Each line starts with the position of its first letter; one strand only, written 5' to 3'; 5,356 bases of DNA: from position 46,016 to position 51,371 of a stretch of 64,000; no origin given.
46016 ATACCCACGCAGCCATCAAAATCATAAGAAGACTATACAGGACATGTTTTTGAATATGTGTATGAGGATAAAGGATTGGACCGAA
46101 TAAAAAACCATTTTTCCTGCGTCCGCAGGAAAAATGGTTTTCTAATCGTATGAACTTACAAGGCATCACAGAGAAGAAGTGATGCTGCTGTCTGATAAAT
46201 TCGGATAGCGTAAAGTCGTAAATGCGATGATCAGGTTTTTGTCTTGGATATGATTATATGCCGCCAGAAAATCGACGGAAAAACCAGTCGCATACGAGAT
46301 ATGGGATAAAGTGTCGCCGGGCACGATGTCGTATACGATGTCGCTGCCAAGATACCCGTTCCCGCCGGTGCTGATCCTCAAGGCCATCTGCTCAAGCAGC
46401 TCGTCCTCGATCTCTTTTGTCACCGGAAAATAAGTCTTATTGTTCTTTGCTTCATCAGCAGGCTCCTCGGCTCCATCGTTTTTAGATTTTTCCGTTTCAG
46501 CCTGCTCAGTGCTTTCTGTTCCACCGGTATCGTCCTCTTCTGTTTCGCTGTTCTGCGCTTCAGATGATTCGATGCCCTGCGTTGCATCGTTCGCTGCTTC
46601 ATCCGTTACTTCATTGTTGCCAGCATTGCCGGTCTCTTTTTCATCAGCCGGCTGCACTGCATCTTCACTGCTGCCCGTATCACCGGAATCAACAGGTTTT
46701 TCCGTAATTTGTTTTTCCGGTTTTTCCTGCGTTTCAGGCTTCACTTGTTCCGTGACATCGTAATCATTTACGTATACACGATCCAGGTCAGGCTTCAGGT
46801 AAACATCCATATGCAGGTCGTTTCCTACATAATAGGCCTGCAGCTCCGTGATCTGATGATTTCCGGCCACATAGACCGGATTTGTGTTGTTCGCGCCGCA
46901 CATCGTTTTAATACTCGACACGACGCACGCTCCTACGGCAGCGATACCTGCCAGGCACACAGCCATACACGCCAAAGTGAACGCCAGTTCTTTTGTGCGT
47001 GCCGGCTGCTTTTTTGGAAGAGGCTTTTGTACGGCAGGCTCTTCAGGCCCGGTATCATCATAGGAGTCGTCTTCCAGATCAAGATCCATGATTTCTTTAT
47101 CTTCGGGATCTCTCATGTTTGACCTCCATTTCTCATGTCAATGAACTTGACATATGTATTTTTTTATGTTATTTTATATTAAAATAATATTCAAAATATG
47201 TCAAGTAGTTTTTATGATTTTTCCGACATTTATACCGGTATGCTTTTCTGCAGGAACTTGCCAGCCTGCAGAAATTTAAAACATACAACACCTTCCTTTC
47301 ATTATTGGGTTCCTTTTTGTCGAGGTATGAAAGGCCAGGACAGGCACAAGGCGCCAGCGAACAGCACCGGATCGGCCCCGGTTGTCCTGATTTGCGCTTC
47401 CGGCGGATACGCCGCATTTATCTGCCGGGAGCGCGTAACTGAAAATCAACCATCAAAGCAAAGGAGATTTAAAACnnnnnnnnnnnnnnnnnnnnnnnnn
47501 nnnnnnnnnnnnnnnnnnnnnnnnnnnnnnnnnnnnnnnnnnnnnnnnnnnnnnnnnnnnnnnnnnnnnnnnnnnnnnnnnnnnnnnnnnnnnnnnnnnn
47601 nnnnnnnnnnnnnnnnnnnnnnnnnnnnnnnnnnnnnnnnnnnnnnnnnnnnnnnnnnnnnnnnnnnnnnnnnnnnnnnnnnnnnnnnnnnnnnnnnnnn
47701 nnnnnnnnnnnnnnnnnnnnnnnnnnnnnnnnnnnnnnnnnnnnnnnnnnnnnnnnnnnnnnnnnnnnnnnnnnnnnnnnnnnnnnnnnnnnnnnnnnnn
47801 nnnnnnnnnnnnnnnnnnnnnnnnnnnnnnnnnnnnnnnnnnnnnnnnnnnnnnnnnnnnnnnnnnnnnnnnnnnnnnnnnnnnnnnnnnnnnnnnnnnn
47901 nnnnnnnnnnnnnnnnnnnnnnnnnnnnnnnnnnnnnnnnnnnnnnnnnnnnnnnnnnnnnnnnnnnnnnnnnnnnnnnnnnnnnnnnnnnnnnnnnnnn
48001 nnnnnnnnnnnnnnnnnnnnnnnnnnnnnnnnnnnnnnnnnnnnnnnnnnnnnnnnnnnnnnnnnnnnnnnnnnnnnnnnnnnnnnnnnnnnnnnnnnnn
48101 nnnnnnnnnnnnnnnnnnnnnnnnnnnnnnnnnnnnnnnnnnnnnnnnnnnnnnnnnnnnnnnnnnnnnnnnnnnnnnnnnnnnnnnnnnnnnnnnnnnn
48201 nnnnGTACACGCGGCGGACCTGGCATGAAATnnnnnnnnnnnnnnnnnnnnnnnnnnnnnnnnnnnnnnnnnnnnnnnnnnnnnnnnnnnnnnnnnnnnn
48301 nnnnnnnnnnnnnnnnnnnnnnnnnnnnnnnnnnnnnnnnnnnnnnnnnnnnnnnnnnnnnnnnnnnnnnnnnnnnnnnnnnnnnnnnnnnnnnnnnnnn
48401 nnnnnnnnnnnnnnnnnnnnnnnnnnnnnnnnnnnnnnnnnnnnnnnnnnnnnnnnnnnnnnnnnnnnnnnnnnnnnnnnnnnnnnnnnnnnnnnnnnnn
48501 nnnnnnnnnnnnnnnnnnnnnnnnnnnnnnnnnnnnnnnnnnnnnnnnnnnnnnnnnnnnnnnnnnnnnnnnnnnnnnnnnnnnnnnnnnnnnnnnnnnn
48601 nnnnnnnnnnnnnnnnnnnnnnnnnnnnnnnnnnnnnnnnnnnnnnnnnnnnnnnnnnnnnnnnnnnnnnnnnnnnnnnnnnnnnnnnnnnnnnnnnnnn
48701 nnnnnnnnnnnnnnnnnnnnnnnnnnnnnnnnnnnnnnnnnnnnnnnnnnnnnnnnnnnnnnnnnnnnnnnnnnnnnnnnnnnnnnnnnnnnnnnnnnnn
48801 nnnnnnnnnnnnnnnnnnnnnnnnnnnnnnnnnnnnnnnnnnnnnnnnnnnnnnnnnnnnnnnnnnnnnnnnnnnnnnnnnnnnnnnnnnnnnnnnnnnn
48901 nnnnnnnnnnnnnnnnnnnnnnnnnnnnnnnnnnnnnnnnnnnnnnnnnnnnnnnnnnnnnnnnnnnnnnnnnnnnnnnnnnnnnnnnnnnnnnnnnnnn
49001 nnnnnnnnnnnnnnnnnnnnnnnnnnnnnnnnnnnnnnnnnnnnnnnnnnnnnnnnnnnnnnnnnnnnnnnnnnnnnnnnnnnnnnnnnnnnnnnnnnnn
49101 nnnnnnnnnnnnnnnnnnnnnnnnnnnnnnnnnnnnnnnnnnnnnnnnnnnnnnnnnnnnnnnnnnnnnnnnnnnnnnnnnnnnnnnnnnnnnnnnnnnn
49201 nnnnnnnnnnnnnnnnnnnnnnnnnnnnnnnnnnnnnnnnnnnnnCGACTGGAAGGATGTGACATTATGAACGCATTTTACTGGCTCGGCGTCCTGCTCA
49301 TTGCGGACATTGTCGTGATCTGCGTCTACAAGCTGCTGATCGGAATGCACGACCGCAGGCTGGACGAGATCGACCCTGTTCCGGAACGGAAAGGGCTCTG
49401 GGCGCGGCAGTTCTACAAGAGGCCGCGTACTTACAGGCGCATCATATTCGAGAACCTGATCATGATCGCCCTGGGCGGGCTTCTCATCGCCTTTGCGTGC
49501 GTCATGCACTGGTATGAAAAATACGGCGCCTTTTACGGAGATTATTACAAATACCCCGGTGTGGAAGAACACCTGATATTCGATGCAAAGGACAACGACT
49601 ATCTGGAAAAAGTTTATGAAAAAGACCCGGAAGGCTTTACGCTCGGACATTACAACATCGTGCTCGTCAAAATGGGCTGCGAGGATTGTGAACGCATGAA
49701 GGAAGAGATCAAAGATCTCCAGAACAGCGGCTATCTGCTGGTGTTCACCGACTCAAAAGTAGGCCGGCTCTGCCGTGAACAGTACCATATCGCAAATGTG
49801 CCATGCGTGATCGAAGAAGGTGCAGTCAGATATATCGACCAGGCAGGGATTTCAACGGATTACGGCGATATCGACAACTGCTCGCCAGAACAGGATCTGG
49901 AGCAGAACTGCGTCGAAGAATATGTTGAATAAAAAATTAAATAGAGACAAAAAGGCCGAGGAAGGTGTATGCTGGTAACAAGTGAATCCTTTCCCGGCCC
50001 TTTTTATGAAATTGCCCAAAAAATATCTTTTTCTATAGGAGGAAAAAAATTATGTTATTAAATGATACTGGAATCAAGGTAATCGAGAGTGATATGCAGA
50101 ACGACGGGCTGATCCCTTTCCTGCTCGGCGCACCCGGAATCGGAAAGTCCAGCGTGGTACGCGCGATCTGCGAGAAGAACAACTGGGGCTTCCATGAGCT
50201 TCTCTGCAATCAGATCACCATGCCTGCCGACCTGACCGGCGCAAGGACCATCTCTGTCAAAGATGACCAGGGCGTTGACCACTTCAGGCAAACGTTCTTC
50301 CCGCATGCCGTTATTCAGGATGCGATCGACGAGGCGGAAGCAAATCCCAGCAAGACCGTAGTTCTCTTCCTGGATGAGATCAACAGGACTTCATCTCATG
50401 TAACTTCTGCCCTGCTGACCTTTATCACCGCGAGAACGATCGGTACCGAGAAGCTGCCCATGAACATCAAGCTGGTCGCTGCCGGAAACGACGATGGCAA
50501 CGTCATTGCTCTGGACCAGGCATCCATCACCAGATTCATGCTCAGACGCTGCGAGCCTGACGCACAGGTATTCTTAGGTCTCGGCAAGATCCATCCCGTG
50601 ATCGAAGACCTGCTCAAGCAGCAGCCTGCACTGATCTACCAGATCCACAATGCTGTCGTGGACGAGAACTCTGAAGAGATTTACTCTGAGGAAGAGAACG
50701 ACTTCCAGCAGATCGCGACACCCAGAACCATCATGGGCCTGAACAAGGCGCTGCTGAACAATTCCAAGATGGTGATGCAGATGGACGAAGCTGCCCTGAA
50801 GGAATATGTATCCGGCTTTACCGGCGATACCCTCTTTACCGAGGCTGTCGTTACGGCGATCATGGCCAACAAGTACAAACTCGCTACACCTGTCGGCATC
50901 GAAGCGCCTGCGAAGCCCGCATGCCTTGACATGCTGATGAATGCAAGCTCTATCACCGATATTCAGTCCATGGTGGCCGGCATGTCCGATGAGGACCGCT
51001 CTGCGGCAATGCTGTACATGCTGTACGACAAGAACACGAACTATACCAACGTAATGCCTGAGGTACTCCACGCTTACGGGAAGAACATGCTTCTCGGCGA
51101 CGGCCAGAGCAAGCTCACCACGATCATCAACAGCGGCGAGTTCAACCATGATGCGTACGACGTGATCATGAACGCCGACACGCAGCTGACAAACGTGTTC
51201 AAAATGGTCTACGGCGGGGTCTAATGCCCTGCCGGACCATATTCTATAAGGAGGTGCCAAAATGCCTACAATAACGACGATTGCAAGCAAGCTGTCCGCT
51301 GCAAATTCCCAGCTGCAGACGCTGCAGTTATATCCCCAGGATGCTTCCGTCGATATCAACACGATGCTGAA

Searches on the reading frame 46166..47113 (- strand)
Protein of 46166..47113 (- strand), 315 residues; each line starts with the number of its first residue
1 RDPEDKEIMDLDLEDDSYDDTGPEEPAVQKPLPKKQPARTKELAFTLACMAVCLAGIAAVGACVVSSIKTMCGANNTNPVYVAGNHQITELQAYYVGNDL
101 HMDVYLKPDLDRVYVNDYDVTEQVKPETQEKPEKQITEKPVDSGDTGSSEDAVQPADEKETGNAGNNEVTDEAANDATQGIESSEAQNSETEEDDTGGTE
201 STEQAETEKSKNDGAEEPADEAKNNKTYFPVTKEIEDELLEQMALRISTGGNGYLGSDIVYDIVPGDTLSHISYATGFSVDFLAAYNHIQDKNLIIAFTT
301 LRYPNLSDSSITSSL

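Call 57: search_protein_families(library=pfam, proteins=[window:46166-47113:-], max_evalue=0.0001)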
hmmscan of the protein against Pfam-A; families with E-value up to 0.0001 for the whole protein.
window:46166-47113:- (315 aa): 1 family
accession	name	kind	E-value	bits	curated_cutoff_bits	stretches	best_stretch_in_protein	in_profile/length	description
PF01476.26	LysM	-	8.2e-07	29.3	20.9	1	261-302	1-41/43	LysM domain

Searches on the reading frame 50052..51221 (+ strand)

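Call 57: search_protein_families(library=pfam, proteins=[window:50052-51221:+], max_evalue=0.0001)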
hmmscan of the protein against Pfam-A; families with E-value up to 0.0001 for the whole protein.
window:50052-51221:+ (390 aa): 5 families
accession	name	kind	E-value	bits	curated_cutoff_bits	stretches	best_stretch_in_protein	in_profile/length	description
PF07728.20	AAA_5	-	2.3e-13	50.8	22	1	23-134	3-99/139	AAA domain (dynein-related subfamily)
PF07726.17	AAA_3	-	1.9e-09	37.9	27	0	24-98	4-77/131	ATPase family associated with various cellular activities (AAA)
PF00004.35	AAA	-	2.8e-07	31.5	21.2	1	24-162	3-123/131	ATPase family associated with various cellular activities (AAA)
PF20030.5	bpMoxR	-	6e-07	29.2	27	1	23-165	35-163/205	MoxR domain in the MoxR-vWA-beta-propeller ternary systems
PF13191.12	AAA_16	-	7.2e-06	27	32.6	1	21-125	26-156/167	AAA ATPase domain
